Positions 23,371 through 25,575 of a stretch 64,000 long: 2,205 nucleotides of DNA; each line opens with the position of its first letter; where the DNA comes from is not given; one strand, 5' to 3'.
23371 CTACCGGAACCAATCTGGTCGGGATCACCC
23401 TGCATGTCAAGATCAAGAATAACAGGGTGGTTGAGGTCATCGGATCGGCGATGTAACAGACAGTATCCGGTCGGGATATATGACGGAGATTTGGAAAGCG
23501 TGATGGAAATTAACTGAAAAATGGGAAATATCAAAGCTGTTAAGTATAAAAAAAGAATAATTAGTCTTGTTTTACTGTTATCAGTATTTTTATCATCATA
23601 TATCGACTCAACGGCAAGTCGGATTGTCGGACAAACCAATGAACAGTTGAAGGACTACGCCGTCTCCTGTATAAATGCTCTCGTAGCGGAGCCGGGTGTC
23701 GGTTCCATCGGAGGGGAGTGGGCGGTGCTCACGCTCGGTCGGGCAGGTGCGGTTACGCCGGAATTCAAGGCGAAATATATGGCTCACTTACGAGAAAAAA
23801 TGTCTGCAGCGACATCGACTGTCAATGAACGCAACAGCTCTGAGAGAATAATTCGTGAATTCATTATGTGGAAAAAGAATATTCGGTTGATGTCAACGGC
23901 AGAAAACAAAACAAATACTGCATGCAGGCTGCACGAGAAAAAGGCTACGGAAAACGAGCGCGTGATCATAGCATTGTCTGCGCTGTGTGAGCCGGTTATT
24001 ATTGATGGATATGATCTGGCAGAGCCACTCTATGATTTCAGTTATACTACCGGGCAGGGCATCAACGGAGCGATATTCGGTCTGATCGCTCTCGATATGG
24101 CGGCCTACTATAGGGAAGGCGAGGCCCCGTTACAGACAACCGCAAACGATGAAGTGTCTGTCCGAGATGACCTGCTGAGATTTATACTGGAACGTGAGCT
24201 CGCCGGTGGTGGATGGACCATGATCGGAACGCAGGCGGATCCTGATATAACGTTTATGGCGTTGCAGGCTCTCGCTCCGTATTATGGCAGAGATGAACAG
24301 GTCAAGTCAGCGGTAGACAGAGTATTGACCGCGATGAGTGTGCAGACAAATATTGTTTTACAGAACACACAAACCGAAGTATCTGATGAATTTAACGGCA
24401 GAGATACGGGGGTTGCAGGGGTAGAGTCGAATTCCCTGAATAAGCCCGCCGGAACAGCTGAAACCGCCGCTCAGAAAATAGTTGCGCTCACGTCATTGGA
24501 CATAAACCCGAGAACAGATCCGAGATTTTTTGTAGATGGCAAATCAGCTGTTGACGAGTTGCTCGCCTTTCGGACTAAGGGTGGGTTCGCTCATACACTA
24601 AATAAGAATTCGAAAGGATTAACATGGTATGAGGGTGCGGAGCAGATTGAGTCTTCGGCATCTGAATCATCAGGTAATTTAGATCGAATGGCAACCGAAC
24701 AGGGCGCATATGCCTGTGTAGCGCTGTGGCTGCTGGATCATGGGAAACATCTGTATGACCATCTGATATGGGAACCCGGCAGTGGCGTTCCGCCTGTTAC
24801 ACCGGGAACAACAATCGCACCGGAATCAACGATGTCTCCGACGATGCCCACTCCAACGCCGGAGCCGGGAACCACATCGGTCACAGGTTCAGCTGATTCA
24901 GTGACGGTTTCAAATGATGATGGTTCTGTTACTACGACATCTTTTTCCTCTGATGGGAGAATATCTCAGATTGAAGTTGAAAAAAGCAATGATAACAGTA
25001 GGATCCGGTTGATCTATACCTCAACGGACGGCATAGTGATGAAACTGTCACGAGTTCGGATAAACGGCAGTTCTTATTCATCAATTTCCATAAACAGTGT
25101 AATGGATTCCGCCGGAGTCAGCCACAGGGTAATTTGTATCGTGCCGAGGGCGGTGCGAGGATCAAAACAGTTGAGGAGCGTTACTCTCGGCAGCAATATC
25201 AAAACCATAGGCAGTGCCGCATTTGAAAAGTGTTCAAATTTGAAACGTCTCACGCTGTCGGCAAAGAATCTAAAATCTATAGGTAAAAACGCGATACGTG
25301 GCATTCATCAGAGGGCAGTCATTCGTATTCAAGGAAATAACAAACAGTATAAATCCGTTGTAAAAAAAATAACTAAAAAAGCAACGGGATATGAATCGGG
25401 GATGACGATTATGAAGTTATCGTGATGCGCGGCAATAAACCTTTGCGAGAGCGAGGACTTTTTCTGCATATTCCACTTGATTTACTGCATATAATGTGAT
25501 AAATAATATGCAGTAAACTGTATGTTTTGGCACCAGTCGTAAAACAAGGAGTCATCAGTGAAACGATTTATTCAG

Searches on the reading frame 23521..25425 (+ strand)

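Call 66: search_protein_families(library=pfam, proteins=[window:23521-25425:+], max_evalue=0.001)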
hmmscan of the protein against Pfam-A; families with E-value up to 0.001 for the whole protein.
window:23521-25425:+ (634 aa): 2 families
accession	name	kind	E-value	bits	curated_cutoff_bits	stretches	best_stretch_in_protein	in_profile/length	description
PF13306.12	LRR_5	-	3.2e-09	37.2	27.7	1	535-609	20-92/127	BspA type Leucine rich repeat region (6 copies)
PF13855.12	LRR_8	-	5.4e-05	23.3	27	1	550-606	2-59/61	Leucine rich repeat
